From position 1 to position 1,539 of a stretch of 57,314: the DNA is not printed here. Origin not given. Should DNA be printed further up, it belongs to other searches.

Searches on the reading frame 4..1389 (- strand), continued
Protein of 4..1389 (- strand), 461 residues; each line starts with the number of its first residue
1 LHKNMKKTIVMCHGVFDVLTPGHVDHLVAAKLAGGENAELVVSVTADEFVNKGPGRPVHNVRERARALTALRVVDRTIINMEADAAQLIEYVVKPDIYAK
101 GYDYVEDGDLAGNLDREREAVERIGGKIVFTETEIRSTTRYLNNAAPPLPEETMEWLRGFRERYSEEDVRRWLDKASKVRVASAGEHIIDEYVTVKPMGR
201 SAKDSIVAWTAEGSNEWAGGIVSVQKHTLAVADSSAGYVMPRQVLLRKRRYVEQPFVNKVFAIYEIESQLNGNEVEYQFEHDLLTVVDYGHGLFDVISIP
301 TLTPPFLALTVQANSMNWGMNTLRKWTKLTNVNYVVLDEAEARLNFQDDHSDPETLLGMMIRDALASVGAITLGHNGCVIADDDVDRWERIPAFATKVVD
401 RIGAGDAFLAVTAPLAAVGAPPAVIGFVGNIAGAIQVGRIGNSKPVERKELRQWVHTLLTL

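Call 37: search_protein_families(library=pfam, proteins=[L005:12554-13159:+, L006:14353-14976:+, L008:11515-13194:+, L003:12219-13049:+, L003:13055-13453:+, L007:5709-6770:+], max_evalue=0.05)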
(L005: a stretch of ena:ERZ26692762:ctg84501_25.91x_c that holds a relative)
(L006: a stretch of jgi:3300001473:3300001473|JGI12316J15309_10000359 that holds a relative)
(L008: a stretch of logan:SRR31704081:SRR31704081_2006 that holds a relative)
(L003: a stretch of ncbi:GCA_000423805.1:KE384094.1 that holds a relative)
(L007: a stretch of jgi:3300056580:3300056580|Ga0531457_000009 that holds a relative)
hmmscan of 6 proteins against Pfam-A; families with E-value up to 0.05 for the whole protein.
L005:12554-13159:+ (201 aa): 0 families

L006:14353-14976:+ (207 aa): 1 family
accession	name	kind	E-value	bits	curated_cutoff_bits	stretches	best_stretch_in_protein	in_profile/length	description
PF00702.32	Hydrolase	-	0.0098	16.7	26.4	1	44-98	76-128/191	haloacid dehalogenase-like hydrolase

L008:11515-13194:+ (559 aa): 1 family
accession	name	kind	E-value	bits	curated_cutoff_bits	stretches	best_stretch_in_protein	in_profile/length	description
PF00702.32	Hydrolase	-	0.0091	16.8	26.4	1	51-109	68-125/191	haloacid dehalogenase-like hydrolase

L003:12219-13049:+ (276 aa): 0 families

L003:13055-13453:+ (132 aa): 0 families

L007:5709-6770:+ (353 aa): 0 families
